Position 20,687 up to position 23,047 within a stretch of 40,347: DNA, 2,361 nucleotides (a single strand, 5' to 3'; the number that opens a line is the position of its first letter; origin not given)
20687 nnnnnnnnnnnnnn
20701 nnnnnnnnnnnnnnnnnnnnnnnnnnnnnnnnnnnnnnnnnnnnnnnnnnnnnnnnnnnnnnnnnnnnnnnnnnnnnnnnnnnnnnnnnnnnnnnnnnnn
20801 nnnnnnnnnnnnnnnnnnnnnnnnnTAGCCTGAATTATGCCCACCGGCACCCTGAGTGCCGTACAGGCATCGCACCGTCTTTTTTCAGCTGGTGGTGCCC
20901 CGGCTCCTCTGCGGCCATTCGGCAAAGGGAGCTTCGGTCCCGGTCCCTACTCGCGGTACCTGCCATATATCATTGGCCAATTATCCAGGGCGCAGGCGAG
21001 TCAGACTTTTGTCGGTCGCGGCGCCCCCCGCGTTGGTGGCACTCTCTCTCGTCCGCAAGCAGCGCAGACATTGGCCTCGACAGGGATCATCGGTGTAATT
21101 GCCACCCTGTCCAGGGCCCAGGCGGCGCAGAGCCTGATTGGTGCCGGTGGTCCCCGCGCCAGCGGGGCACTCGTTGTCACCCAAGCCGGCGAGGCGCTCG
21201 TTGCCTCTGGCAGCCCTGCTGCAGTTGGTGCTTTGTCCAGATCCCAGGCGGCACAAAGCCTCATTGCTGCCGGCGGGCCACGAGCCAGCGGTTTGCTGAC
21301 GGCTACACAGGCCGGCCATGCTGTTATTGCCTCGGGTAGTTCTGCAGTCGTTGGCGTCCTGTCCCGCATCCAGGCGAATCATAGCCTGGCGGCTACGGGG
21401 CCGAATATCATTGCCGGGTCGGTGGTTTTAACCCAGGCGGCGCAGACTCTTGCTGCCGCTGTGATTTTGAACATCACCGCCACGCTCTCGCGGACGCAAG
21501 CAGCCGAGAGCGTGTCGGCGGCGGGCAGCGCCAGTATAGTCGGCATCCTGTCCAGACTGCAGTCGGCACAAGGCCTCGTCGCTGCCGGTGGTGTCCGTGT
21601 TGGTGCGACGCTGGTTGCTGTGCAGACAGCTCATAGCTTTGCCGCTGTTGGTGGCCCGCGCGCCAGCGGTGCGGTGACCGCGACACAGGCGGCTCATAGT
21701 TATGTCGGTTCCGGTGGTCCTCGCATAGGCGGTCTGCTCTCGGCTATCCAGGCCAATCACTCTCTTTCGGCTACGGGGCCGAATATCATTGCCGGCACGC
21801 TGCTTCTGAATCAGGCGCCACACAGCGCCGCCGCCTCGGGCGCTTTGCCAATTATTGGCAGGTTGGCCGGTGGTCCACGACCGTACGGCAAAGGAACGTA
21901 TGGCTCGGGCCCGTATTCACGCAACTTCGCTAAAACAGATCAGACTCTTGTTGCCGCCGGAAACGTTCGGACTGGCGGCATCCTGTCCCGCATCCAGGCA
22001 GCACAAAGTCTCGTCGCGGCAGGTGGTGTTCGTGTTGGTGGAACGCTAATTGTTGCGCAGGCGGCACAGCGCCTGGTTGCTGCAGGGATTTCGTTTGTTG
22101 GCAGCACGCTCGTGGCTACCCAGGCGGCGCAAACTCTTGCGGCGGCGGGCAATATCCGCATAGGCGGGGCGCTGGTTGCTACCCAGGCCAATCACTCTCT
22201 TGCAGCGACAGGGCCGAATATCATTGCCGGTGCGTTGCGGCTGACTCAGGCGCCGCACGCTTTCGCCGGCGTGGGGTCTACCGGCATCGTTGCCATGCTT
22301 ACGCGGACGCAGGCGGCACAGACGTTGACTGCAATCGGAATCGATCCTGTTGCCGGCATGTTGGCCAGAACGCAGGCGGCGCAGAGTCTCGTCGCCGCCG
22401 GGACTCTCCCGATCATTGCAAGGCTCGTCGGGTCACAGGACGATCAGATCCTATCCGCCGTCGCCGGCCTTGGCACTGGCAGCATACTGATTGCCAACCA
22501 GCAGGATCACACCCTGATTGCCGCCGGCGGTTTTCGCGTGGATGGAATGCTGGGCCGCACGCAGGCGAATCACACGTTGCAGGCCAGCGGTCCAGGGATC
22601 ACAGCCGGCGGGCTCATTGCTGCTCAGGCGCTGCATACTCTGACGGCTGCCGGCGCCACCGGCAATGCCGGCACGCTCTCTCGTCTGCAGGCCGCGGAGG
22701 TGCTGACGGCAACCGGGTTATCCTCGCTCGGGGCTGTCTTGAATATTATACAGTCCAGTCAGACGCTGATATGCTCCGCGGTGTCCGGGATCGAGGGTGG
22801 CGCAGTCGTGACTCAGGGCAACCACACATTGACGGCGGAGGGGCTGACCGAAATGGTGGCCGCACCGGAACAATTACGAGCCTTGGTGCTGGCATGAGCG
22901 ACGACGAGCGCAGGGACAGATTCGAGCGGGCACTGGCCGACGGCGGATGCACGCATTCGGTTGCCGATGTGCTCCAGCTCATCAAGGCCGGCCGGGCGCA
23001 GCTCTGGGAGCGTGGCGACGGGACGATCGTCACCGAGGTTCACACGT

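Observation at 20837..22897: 686-aa protein built almost entirely from about 30 perfectly in-phase 21-residue repeats, organised as two halves with a 378-nt super-repeat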

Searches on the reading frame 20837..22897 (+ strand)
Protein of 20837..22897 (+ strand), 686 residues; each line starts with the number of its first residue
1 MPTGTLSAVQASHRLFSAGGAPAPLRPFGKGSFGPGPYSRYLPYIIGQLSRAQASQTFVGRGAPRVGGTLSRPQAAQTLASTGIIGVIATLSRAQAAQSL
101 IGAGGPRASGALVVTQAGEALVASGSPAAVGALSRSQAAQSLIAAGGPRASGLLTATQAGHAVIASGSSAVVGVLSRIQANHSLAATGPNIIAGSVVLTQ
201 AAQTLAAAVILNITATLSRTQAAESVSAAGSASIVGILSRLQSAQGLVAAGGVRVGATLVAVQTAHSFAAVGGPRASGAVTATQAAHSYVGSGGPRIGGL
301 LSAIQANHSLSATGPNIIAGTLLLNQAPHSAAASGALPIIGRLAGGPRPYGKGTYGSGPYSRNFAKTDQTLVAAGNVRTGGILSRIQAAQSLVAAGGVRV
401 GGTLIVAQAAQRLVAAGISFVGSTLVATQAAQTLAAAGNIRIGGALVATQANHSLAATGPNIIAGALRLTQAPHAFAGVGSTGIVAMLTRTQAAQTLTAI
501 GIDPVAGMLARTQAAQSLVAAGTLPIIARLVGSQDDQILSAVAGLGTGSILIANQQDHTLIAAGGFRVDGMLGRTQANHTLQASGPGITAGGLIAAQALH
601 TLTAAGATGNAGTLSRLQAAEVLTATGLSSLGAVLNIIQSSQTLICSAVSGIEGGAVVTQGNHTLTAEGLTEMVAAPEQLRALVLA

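Call 7: search_protein_families(library=pfam, proteins=[window:20837-22897:+], max_evalue=0.01)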
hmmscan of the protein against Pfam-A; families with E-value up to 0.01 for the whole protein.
window:20837-22897:+ (686 aa): 0 families

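Call 8: search_protein_families(library=phrogs, proteins=[window:20837-22897:+], max_evalue=0.01)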
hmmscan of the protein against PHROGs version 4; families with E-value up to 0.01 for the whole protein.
window:20837-22897:+ (686 aa): 0 families

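Call 9: search_dna_similar(query=window:20837-22897:+, collection=phages, mode=protein, max_evalue=0.001, max_rows=30)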
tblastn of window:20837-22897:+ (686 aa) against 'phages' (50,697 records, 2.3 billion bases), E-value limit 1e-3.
No match.

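Call 11: find_homologous_proteins(query=window:20837-22897:+, max_evalue=0.001)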
Query window:20837-22897:+ (686 aa): 25 proteins with E <= 0.001 among 8000 candidates.
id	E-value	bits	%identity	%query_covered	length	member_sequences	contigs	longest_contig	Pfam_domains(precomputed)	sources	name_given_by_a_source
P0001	3.6e-45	173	35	39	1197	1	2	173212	-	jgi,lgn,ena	jgi:hypothetical protein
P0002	6.2e-44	169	35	67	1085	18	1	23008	-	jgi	jgi:hypothetical protein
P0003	6.7e-38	149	35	75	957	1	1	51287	PF13385.14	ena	-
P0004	2.2e-34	137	39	39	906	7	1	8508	-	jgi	jgi:hypothetical protein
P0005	2.1e-32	131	34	57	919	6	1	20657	-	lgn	-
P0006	2.0e-30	124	33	70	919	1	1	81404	-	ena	-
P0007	3.8e-30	123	35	53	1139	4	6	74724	PF13385.14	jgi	jgi:hypothetical protein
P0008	1.6e-29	121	39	47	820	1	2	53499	PF13385.14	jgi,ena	jgi:hypothetical protein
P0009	6.1e-27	113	34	39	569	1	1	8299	-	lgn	-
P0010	4.0e-23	100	49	23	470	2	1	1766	PF13385.14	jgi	jgi:hypothetical protein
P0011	8.2e-22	96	37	37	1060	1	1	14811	PF13385.14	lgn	-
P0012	1.6e-20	92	35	50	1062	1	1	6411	PF07953.21,PF13385.14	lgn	-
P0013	1.9e-20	91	41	30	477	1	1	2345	-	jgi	jgi:hypothetical protein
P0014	2.9e-19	88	41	30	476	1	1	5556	-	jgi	jgi:hypothetical protein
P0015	2.0e-16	78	44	27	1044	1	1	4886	PF13884.12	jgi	jgi:hypothetical protein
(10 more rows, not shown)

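Call 16: find_encoding_contigs(protein=P0003, flank=10000, max_places=3)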
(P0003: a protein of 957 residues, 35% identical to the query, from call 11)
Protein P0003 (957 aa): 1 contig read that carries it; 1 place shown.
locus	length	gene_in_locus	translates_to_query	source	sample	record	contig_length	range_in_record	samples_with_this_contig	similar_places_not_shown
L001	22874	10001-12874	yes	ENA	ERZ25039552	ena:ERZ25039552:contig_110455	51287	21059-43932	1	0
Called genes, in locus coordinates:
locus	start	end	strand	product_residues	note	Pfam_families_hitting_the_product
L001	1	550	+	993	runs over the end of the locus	-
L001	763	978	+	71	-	-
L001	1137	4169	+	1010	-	-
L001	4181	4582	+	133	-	-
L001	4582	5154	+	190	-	-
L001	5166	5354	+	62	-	-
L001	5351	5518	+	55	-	-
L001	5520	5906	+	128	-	-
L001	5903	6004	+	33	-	-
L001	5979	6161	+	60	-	-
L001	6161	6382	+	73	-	-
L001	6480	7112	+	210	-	PF23961:Phage_tail_terminator_9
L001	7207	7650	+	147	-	-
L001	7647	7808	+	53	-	-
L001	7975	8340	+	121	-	PF23926:LtfC (weak)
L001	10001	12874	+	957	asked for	PF13385:Laminin_G_3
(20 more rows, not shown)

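Call 17: find_encoding_contigs(protein=P0008, flank=10000, max_places=2)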
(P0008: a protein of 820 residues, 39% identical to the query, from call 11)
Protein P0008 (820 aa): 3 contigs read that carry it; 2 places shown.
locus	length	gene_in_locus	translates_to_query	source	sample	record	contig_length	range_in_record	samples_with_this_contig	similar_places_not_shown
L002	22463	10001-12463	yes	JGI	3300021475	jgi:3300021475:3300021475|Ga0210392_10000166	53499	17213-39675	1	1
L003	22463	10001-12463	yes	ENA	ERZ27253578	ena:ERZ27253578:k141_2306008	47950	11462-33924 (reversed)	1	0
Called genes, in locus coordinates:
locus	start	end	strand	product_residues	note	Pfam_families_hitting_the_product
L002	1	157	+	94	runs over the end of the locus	PF00196:GerE (faint), PF02796:HTH_7 (faint), PF13384:HTH_23 (faint), PF13518:HTH_28 (faint), PF13551:HTH_29 (faint)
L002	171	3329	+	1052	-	PF02018:CBM_4_9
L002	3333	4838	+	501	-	PF13884:Peptidase_S74 (weak)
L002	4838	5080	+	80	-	-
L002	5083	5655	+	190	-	-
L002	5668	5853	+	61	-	-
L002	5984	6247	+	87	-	-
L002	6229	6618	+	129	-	-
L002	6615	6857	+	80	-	-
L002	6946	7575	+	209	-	PF23961:Phage_tail_terminator_9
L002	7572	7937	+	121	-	-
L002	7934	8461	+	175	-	-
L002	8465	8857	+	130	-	-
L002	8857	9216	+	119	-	-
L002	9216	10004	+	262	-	-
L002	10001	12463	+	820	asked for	PF13385:Laminin_G_3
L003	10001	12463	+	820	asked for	PF13385:Laminin_G_3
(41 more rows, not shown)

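Call 18: find_encoding_contigs(protein=P0006, flank=10000, max_places=2)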
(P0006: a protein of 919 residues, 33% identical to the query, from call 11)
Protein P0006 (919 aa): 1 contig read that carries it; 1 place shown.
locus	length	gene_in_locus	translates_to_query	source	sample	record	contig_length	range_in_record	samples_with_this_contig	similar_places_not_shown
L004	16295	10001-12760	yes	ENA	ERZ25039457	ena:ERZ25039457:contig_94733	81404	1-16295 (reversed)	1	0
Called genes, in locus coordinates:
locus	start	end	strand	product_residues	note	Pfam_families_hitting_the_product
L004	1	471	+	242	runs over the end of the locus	-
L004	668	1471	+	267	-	-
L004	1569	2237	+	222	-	-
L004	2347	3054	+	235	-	PF07589:PEP_exosort_dom (weak)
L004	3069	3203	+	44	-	-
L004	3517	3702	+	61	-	-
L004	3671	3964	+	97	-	-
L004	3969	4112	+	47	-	-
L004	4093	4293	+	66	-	-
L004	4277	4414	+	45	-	-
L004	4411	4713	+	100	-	-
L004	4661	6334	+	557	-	PF06381:Phage_portal_3 (weak)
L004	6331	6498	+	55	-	-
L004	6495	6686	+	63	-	-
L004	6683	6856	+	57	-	-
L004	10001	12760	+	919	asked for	-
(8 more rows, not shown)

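Call 19: find_encoding_contigs(protein=P0007, flank=10000, max_places=2)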
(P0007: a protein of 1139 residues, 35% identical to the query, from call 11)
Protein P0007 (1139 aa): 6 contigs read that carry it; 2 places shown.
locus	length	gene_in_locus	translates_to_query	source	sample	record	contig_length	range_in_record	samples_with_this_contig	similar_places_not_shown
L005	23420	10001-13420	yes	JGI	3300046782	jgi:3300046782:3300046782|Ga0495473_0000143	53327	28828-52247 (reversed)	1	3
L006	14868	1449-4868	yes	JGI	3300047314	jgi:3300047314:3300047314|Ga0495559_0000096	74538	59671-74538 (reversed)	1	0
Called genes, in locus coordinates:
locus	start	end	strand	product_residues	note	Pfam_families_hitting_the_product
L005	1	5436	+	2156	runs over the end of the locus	PF13884:Peptidase_S74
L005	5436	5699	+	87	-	-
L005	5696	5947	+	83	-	-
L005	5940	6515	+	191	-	-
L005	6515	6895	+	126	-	-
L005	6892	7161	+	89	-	-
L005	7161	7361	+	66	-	-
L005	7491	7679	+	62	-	-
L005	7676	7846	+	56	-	-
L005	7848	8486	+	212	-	PF23961:Phage_tail_terminator_9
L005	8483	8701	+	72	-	-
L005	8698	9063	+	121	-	PF23926:LtfC (weak)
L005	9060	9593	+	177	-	-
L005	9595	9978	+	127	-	-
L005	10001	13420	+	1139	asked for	PF13385:Laminin_G_3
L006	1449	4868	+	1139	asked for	PF13385:Laminin_G_3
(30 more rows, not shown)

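Call 20: search_solved_structures(query=window:20837-22897:+, max_evalue=1, show_alignments=2)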
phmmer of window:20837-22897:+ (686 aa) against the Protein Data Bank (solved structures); distinct sequences matched with E-value up to 1: 11.
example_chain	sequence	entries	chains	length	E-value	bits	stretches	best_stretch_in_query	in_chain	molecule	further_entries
6s9l_A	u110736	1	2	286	0.13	14.3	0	513-566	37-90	KR4KLSF Lock1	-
6s9o_A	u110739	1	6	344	0.35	12.9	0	513-566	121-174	designed Armadillo repeat protein with internal Lock1 fused to target peptide KRKRKLKFKR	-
6s9n_A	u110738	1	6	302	0.52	12.3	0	512-565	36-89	Lock2_KRKRKAKLSF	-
6s9m_A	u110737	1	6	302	0.52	12.3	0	512-565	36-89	Lock2_KRKRKAKITW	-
2vd8_A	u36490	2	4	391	0.65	12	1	440-563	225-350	ALANINE RACEMASE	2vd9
3ha1_A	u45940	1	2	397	0.67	11.9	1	440-563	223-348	Alanine racemase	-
1rpy_A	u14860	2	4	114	0.8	11.7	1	130-158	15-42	adaptor protein APS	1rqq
8oh7_A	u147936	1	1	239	0.86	11.6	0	513-565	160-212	Designed Armadillo repeat protein with four internal modules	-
7qnp_AAA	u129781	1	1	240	0.87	11.6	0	513-565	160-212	Designed Armadillo Repeat Protein N(A4)M4C(AII)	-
4db8_A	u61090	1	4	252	0.87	11.6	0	513-565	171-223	Armadillo-repeat Protein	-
4dba_A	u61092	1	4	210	0.93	11.4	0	513-565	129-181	Designed Armadillo repeat protein, YIIM3AII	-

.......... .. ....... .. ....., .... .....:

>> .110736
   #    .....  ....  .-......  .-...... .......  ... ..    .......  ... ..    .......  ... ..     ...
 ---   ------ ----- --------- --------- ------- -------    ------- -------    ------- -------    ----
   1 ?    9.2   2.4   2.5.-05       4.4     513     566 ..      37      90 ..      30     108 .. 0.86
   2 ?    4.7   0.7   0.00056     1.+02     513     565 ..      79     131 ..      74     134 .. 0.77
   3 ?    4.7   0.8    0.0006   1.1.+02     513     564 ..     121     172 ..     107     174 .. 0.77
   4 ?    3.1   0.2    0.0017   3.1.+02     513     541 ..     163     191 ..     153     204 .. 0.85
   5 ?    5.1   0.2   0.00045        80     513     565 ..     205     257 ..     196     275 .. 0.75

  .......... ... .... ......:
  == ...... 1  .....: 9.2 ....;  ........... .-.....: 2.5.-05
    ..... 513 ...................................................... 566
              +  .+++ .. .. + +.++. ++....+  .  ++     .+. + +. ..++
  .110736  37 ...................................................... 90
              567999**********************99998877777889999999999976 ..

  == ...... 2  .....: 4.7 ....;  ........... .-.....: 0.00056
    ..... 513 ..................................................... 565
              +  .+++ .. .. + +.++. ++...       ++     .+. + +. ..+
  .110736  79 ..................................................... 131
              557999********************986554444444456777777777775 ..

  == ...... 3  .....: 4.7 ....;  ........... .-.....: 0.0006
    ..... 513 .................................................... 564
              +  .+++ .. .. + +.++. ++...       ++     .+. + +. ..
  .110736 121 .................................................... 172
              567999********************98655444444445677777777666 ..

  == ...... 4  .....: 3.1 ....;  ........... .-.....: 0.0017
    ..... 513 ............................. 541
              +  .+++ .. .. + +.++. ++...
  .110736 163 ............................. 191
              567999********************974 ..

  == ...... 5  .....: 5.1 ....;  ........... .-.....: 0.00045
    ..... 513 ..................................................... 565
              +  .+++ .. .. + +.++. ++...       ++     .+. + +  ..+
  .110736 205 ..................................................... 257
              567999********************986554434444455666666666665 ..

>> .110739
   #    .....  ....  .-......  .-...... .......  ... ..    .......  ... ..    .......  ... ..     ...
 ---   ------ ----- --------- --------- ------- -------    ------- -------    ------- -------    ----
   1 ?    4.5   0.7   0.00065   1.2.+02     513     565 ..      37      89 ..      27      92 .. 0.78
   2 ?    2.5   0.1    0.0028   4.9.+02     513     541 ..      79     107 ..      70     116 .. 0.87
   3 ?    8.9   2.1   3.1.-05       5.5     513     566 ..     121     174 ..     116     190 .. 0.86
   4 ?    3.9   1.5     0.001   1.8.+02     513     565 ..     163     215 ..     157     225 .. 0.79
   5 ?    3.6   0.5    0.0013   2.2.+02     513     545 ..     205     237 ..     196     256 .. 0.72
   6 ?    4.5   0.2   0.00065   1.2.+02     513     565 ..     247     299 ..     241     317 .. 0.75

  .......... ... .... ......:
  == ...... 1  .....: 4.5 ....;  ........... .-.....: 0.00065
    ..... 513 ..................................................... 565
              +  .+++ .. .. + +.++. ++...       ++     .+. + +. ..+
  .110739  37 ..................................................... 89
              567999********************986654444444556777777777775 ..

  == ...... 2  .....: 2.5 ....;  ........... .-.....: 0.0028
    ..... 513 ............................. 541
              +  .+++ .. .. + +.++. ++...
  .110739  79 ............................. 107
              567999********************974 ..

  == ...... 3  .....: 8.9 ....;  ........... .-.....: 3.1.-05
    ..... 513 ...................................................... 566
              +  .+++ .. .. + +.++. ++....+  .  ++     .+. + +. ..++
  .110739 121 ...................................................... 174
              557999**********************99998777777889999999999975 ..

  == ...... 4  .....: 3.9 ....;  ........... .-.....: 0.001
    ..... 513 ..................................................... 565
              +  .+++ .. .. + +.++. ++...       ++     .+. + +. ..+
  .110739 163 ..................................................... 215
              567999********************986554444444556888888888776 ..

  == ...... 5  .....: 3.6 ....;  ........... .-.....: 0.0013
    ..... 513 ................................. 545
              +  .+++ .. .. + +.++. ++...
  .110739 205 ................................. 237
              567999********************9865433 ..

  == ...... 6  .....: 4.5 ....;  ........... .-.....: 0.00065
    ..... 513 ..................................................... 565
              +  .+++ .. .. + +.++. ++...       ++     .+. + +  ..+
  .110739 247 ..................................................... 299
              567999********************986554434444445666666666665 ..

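Call 22: search_protein_families(library=ncbifam, proteins=[window:20837-22897:+, P0003, P0005, P0008, P0002], max_evalue=0.1)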
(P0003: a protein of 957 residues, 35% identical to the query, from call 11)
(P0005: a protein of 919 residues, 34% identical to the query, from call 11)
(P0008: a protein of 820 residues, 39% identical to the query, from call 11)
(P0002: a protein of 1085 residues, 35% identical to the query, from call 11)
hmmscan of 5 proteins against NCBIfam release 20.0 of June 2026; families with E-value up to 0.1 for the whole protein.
window:20837-22897:+ (686 aa): 0 families

P0003 (957 aa): 0 families

P0005 (919 aa): 0 families

P0008 (820 aa): 0 families

P0002 (1085 aa): 0 families

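Call 33: predict_structure(alignment_id=A1)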
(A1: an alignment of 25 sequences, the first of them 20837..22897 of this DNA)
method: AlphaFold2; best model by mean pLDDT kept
length: 686 residues; sequences in the alignment: 25
mean_pLDDT: 47.6   pTM: 0.41
mean pLDDT of the five models: 47.6, 46.3, 43.3, 42.5, 38.6
residues with pLDDT >= 90: 0; 70-90: 94; 50-70: 166; < 50: 426
segments of 3 or more residues with pLDDT < 50: 1-45, 47-51, 90-92, 94-96, 102-104, 106-273, 275-314, 320-327, 341-367, 507-510, 522-581, 588-596, 609-615, 633-637, 654-659, 669-671, 673-686
pLDDT, mean of each block of 10 residues (from residue 1): 34 35 40 42 45 56 54 57 54 50 47 39 42 37 37 31 29 30 31 29 30 28 29 26 33 30 33 38 31 39 41 49 46 55 39 37 45 74 67 79 72 81 71 82 73 81 72 75 63 70 48 56 40 33 30 36 40 41 48 48 52 50 56 51 57 49 54 45 37
secondary structure, 60 per line:
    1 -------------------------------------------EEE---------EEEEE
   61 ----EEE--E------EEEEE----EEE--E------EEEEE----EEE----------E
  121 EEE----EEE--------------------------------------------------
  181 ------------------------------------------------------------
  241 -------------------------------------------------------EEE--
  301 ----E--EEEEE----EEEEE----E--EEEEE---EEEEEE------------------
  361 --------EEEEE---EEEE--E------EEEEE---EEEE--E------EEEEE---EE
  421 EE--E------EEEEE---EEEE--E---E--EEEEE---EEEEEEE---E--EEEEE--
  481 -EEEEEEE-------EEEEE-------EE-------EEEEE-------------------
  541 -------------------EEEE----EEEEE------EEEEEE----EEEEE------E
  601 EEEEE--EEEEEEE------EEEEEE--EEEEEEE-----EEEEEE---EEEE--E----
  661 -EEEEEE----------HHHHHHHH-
elements in order (helices of 4 or more, strands of 3 or more residues): E44-46 E56-60 E65-67 E77-81 E86-88 E98-102 E107-109 E120-123 E128-130 E296-298 E308-312 E317-321 E329-333 E337-342 E369-373 E377-380 E390-394 E398-401 E411-415 E419-422 E432-436 E440-443 E453-457 E461-467 E474-478 E482-488 E496-500 E517-521 E560-563 E568-572 E579-584 E589-593 E600-605 E608-614 E621-626 E629-635 E641-646 E650-653 E662-667 H678-685
